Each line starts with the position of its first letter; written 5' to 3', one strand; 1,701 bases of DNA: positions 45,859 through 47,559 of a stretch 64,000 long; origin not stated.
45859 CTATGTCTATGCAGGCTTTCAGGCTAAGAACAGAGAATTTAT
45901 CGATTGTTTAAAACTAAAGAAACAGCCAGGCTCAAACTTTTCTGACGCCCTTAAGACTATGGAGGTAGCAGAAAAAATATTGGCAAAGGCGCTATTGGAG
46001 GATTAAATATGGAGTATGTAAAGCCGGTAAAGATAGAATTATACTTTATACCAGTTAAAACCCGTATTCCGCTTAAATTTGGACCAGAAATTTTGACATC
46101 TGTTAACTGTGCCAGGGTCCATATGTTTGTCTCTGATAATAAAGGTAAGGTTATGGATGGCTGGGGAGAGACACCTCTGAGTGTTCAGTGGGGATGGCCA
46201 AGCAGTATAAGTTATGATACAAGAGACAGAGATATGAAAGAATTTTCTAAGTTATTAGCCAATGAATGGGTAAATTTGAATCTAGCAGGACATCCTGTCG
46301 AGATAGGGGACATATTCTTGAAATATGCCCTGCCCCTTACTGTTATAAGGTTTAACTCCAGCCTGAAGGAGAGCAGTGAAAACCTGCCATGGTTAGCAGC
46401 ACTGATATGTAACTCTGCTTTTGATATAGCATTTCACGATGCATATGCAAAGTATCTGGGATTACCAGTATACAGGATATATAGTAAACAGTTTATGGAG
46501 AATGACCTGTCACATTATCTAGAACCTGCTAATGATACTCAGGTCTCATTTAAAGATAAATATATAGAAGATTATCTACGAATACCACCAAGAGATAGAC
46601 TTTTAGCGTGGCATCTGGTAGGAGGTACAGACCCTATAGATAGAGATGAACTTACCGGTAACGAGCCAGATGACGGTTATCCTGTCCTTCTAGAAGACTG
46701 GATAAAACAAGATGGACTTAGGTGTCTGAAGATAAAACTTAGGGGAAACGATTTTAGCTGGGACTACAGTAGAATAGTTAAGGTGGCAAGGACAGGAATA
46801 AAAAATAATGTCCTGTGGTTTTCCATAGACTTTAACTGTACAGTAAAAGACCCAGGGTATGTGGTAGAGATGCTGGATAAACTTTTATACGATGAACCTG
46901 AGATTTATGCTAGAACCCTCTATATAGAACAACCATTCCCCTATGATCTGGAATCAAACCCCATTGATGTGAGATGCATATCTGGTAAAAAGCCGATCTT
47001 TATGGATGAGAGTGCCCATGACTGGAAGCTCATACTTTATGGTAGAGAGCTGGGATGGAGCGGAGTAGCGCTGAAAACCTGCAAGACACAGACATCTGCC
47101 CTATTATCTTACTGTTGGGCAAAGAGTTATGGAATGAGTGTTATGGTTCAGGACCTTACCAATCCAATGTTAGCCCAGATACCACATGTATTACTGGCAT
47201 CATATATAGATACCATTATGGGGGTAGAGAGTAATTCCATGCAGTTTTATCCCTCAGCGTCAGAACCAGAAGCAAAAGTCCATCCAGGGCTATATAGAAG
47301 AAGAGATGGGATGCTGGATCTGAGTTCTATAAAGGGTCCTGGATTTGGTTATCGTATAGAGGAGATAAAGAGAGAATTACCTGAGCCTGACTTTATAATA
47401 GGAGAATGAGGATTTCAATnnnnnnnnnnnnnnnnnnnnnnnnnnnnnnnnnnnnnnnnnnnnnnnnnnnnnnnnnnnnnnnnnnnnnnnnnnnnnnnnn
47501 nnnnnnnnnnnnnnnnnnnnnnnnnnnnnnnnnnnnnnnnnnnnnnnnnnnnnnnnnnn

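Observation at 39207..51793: LacI-controlled catabolic locus ending in an EtfAB plus FAD-linked oxidase (LctBCD-like) module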

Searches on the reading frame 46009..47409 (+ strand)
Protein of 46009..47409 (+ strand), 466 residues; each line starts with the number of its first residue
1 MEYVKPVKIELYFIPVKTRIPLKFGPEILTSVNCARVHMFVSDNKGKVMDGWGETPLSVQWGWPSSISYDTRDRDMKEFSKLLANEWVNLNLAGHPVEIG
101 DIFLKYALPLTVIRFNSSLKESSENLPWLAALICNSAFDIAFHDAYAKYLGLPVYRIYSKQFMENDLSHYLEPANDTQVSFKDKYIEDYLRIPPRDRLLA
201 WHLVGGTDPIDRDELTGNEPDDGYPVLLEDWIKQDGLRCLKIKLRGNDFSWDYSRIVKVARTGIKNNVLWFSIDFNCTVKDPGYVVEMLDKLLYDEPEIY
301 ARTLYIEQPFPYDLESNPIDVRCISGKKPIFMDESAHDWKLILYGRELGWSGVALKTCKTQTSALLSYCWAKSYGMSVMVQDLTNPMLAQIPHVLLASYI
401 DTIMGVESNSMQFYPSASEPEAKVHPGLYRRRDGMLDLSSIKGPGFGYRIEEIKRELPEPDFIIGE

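Call 3: search_protein_families(library=pfam, proteins=[window:46009-47409:+])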
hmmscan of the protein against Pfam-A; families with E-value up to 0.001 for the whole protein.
window:46009-47409:+ (466 aa): 1 family
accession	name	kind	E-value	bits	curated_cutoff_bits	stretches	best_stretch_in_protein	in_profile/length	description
PF13378.12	MR_MLE_C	-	6.1e-09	36.3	29.4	1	229-452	7-217/219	Enolase C-terminal domain-like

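Call 6: search_protein_families(library=ncbifam, proteins=[window:46009-47409:+], max_evalue=0.00001)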
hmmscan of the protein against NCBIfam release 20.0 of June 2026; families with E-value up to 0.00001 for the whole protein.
window:46009-47409:+ (466 aa): 0 families

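Call 11: search_solved_structures(query=window:46009-47409:+, max_evalue=0.01, show_alignments=1)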
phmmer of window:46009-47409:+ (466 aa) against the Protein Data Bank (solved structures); distinct sequences matched with E-value up to 0.01: 0.

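Call 14: find_homologous_proteins(query=window:46009-47409:+)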
Query window:46009-47409:+ (466 aa): 8000 proteins with E <= 0.001 among 8000 candidates; the best 120 are listed.
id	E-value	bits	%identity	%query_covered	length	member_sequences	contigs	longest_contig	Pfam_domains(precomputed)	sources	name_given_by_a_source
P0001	0.0e+0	1093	100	100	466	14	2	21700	PF13378.13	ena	-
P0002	5.2e-268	907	80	99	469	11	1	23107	PF13378.13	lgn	-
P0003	4.5e-267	904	81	99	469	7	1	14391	PF13378.13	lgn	-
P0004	1.9e-266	902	80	99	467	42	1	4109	PF13378.13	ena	-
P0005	3.7e-266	901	80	100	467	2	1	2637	PF13378.13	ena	-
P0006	1.8e-264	896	77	100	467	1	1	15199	PF13378.13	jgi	-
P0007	2.0e-260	882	78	99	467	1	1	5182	PF13378.13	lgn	-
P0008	1.1e-257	873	78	100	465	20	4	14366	PF13378.13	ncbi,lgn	-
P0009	4.0e-253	858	75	99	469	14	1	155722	PF13378.13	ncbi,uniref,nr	ncbi:L-alanine-DL-glutamate epimerase [Caldicoprobacter faecalis]|uniref:L-alanine-DL-glutamate epim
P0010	2.0e-228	777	69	98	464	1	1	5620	PF13378.13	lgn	-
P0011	4.3e-226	769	68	100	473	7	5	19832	PF13378.13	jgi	jgi:L-alanine-DL-glutamate epimerase-like enolase superfamily enzyme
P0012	5.2e-204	696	64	98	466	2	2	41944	PF13378.13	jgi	jgi:L-alanine-DL-glutamate epimerase-like enolase superfamily enzyme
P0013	1.4e-203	695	64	98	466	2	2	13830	PF13378.13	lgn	-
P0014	2.0e-203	694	63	98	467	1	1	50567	PF13378.13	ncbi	-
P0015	4.9e-203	693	63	98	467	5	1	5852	PF13378.13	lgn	-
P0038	3.4e-200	684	63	98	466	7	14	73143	PF13378.13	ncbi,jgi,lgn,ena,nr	ncbi:MAG TPA: hypothetical protein PK373_02235 [Sedimentisphaerales bacterium]|nr:mandelate racemase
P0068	4.7e-199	680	63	98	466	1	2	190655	PF13378.13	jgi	jgi:L-alanine-DL-glutamate epimerase-like enolase superfamily enzyme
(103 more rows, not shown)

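Call 15: find_encoding_contigs(protein=P0009, flank=10000, max_places=2)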
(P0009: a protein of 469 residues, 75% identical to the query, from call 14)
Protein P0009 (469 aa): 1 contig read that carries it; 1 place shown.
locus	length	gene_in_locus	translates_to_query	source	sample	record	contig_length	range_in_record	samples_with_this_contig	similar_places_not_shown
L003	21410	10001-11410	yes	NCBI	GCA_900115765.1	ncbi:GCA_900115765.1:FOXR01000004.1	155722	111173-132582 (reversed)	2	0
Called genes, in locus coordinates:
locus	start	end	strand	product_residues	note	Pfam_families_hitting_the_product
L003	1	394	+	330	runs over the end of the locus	PF00389:2-Hacid_dh, PF02826:2-Hacid_dh_C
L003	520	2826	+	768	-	PF12833:HTH_18, PF00165:HTH_AraC (weak)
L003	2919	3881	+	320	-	PF00528:BPD_transp_1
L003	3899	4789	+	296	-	PF00528:BPD_transp_1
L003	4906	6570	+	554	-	PF01547:SBP_bac_1, PF13416:SBP_bac_8 (weak)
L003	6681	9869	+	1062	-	-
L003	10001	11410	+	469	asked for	PF13378:MR_MLE_C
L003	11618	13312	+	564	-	PF01555:N6_N4_Mtase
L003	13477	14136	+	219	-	PF00730:HhH-GPD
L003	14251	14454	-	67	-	-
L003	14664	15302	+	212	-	PF01810:LysE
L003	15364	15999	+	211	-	PF00657:Lipase_GDSL, PF13472:Lipase_GDSL_2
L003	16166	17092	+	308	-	PF01048:PNP_UDP_1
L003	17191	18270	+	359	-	PF01008:IF-2B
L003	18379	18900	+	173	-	PF09580:Spore_YhcN_YlaJ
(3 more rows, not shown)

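Call 16: find_encoding_contigs(protein=P0038, flank=10000, max_places=2)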
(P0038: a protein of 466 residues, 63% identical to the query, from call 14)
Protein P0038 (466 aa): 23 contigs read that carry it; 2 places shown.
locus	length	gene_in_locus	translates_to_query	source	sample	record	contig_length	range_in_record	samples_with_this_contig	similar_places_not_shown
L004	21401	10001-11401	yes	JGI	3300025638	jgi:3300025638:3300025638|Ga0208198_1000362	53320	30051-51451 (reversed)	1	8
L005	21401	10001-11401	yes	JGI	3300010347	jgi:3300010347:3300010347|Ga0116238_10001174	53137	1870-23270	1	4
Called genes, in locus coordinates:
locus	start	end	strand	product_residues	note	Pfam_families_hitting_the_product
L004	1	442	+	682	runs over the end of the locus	PF22745:Nlig-Ia, PF01653:DNA_ligase_aden, PF03120:OB_DNA_ligase, PF03119:DNA_ligase_ZBD, PF14520:HHH_5 (faint), PF12826:HHH_2, PF00533:BRCT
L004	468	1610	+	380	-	PF00383:dCMP_cyt_deam_1, PF14437:MafB19-deam, PF01872:RibD_C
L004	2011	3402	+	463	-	PF06439:3keto-disac_hyd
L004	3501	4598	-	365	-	PF01321:Creatinase_N, PF00557:Peptidase_M24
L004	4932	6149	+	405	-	PF01694:Rhomboid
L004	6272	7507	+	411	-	PF08239:SH3_3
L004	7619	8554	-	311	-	PF01261:AP_endonuc_2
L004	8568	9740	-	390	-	PF01408:GFO_IDH_MocA, PF22725:GFO_IDH_MocA_C3, PF02894:GFO_IDH_MocA_C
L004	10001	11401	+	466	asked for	PF13378:MR_MLE_C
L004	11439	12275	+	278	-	PF01261:AP_endonuc_2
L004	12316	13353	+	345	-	PF01408:GFO_IDH_MocA, PF22725:GFO_IDH_MocA_C3, PF02894:GFO_IDH_MocA_C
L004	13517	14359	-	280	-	PF01261:AP_endonuc_2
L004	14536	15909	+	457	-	PF01408:GFO_IDH_MocA, PF22725:GFO_IDH_MocA_C3 (faint), PF19051:GFO_IDH_MocA_C2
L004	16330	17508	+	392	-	PF01408:GFO_IDH_MocA, PF22725:GFO_IDH_MocA_C3 (weak)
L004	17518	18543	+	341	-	PF01208:URO-D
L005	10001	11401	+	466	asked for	PF13378:MR_MLE_C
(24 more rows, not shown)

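Call 17: find_encoding_contigs(protein=P0068, flank=10000, max_places=2)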
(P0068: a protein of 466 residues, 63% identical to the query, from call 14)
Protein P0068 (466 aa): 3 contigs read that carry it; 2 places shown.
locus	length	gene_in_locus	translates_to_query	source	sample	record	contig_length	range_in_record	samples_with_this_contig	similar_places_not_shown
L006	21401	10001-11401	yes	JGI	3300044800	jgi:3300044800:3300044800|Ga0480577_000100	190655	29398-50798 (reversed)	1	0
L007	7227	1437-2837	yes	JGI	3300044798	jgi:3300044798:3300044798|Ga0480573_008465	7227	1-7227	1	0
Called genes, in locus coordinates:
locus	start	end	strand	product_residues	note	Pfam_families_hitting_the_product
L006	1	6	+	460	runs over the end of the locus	PF06439:3keto-disac_hyd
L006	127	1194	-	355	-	PF01321:Creatinase_N, PF00557:Peptidase_M24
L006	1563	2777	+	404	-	PF01694:Rhomboid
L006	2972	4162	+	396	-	PF08239:SH3_3 (faint)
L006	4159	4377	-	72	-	-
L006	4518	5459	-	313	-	PF01261:AP_endonuc_2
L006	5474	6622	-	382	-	PF01408:GFO_IDH_MocA, PF02894:GFO_IDH_MocA_C, PF22725:GFO_IDH_MocA_C3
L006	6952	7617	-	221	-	-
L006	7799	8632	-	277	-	PF01582:TIR, PF13676:TIR_2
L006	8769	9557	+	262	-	-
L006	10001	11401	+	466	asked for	PF13378:MR_MLE_C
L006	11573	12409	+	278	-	PF01261:AP_endonuc_2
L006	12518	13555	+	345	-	PF01408:GFO_IDH_MocA, PF22725:GFO_IDH_MocA_C3, PF02894:GFO_IDH_MocA_C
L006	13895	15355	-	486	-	-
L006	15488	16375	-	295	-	PF01261:AP_endonuc_2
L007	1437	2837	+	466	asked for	PF13378:MR_MLE_C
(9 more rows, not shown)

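Call 18: find_encoding_contigs(protein=P0002, flank=10000, max_places=1)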
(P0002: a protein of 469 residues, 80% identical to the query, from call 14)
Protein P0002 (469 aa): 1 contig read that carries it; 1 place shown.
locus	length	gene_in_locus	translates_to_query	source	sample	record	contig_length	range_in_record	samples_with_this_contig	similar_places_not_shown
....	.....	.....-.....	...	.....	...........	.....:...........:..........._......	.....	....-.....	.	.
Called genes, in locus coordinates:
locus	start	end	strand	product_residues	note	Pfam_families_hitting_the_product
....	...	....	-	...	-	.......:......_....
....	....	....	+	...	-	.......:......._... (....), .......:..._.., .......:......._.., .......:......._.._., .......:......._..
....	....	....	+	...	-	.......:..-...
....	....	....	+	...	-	-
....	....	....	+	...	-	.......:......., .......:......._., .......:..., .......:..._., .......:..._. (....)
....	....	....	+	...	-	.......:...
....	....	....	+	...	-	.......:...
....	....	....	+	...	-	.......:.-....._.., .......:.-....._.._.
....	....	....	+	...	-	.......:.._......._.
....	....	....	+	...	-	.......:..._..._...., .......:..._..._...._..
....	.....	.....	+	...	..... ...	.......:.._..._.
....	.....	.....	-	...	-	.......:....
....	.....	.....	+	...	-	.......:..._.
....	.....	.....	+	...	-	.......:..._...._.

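Call 19: find_encoding_contigs(protein=P0006, flank=10000, max_places=1)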
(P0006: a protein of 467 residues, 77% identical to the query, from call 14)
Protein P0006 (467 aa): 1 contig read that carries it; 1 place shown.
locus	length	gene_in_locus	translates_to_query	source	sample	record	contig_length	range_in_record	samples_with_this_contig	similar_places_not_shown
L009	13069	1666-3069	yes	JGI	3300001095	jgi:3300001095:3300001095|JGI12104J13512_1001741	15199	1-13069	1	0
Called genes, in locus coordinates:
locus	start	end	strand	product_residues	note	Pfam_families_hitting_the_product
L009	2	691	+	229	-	?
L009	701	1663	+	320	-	PF01408:GFO_IDH_MocA, PF22725:GFO_IDH_MocA_C3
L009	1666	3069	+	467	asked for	PF13378:MR_MLE_C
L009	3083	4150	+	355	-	PF01408:GFO_IDH_MocA, PF02894:GFO_IDH_MocA_C, PF22725:GFO_IDH_MocA_C3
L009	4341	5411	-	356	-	PF03747:ADP_ribosyl_GH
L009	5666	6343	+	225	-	PF00403:HMA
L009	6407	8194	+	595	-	PF00122:E1-E2_ATPase, PF00702:Hydrolase, PF08282:Hydrolase_3 (weak)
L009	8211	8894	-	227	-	PF00565:SNase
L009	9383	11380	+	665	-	PF00496:SBP_bac_5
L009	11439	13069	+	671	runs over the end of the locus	PF13802:Gal_mutarotas_2, PF01055:Glyco_hydro_31_2nd, PF21365:Glyco_hydro_31_3rd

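Call 20: find_encoding_contigs(protein=P0011, flank=10000, max_places=2)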
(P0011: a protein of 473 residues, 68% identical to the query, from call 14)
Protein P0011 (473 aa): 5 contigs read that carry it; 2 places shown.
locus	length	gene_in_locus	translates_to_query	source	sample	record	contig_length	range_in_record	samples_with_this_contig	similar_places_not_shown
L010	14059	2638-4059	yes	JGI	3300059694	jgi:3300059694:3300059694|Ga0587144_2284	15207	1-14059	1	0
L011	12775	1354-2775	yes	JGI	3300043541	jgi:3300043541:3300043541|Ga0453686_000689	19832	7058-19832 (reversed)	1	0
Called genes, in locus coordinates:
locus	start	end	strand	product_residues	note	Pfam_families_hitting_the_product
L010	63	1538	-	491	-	PF05157:MshEN, PF00437:T2SSE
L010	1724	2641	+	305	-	-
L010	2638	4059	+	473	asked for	PF13378:MR_MLE_C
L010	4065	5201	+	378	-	PF01210:NAD_Gly3P_dh_N (weak), PF03446:NAD_binding_2 (weak), PF03807:F420_oxidored (faint), PF02317:Octopine_DH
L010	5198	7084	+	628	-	-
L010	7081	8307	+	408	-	PF09861:Lar_N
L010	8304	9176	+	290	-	PF01297:ZnuA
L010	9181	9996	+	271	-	PF00005:ABC_tran, PF02463:SMC_N (faint), PF13304:AAA_21 (weak)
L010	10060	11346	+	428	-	PF13620:CarboxypepD_reg, PF13715:CarbopepD_reg_2, PF17802:SpaA (faint), PF22904:NOMO1-like_2nd (faint), PF08308:PEGA (faint), PF09430:EMC7_beta-sandw (faint), PF13620:CarboxypepD_reg, PF13715:CarbopepD_reg_2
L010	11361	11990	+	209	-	PF05683:Fumerase_C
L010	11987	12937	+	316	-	PF00389:2-Hacid_dh (weak), PF02826:2-Hacid_dh_C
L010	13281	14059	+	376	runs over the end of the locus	PF00248:Aldo_ket_red, PF13183:Fer4_8 (weak), PF13187:Fer4_9, PF13534:Fer4_17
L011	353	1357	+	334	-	-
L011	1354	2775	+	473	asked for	PF13378:MR_MLE_C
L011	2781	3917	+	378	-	PF01210:NAD_Gly3P_dh_N (weak), PF03446:NAD_binding_2 (weak), PF03807:F420_oxidored (faint), PF02317:Octopine_DH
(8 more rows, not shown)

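Call 49: predict_structure(alignment_id=A2)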
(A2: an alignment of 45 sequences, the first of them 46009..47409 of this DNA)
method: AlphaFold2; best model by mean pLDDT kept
length: 466 residues; sequences in the alignment: 45
mean_pLDDT: 89.4   pTM: 0.92
mean pLDDT of the five models: 89.4, 87.6, 87.2, 85.9, 81.1
residues with pLDDT >= 90: 296; 70-90: 136; 50-70: 28; < 50: 6
segments of 3 or more residues with pLDDT < 50: 22-26
pLDDT, mean of each block of 10 residues (from residue 1): 94 82 52 92 96 85 80 94 97 96 97 96 92 96 98 97 97 95 98 92 82 85 80 89 91 96 96 87 95 98 89 82 93 87 94 90 97 94 76 93 78 66 79 85 92 89 93
secondary structure, 60 per line:
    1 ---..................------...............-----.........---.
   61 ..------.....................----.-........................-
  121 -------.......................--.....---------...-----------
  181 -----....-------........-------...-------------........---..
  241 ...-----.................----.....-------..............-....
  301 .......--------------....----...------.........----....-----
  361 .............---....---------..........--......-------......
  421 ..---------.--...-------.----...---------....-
elements in order: E4-21 E28-42 E48-56 H69-89 H96-119 H128-150 H154-157 H186-189 E197-204 H228-235 E239-243 H249-265 E270-274 H282-295 H297-302 E303-307 H322-325 E330-332 H339-347 E352-355 H361-373 E377-380 H390-399 E402-407 H415-422 E435-437 E462-465

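Call 52: fold_search(model_id=the predicted structure, library=pdb)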
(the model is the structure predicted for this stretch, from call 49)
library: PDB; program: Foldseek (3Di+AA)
matches with E <= 10: 1132; with E <= 0.001: 233
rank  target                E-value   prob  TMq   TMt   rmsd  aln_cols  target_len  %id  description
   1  3fvd_B                6.0e-16  1.00  0.60  0.75   5.8       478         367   17  Crystal structure of a member of enolase superfamily from ROSEOVARIUS NUBINHIBENS ISM complexed with magnesium (released 2009-01-27)
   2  1jpm_A                8.9e-16  1.00  0.59  0.75   5.8       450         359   17  L-Ala-D/L-Glu Epimerase (released 2001-12-21)
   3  4h2h_A                9.4e-16  1.00  0.60  0.74   5.9       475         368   16  Crystal structure of an enolase (mandalate racemase subgroup, target EFI-502101) from Pelagibaca bermudensis htcc2601, (released 2012-10-10)
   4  4izg_A                1.0e-15  1.00  0.60  0.73   5.4       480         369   16  Crystal structure of an enolase (mandelate racemase subgroup) from paracococus denitrificans pd1222 (target nysgrc-012 (released 2013-02-13)
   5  3q45_A                1.6e-15  1.00  0.56  0.70   5.9       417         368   19  Crystal structure of Dipeptide Epimerase from Cytophaga hutchinsonii complexed with Mg and dipeptide D-Ala-L-Val (released 2011-02-16)
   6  4e8g_B                1.6e-15  1.00  0.59  0.73   6.1       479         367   17  Crystal structure of an enolase (mandelate racemase subgroup) from paracococus denitrificans pd1222 (target nysgrc-012 (released 2012-05-02)
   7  4h2h_B                2.6e-15  1.00  0.60  0.74   5.8       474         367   16  Crystal structure of an enolase (mandalate racemase subgroup, target EFI-502101) from Pelagibaca bermudensis htcc2601, (released 2012-10-10)
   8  2qdd_B                2.7e-15  1.00  0.60  0.74   5.7       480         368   16  Crystal structure of a member of enolase superfamily from Roseovarius nubinhibens ISM (released 2007-06-26)
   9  2qdd_A                4.1e-15  1.00  0.60  0.74   6.6       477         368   17  Crystal structure of a member of enolase superfamily from Roseovarius nubinhibens ISM (released 2007-06-26)
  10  1jpm_C                4.6e-15  1.00  0.58  0.74   6.0       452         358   17  L-Ala-D/L-Glu Epimerase (released 2001-12-21)
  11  3dg6                  5.4e-15  1.00  0.59  0.74   5.7       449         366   14  Crystal structure of muconate lactonizing enzyme from Mucobacterium Smegmatis complexed with muconolactone (released 2009-03-03)
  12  2oqh_C                5.4e-15  1.00  0.57  0.71   6.7       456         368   15  Crystal structure of an isomerase from Streptomyces coelicolor A3(2) (released 2007-02-20)
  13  4e8g_A                6.0e-15  1.00  0.56  0.71   6.3       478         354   16  Crystal structure of an enolase (mandelate racemase subgroup) from paracococus denitrificans pd1222 (target nysgrc-012 (released 2012-05-02)
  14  3dgb                  7.1e-15  1.00  0.57  0.70   5.9       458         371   16  Crystal structure of muconate lactonizing enzyme from Pseudomonas Fluorescens complexed with muconolactone (released 2009-03-03)
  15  3mwc                  9.5e-15  1.00  0.57  0.67   6.5       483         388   14  Crystal structure of probable o-succinylbenzoic acid synthetase from kosmotoga olearia (released 2010-05-19)
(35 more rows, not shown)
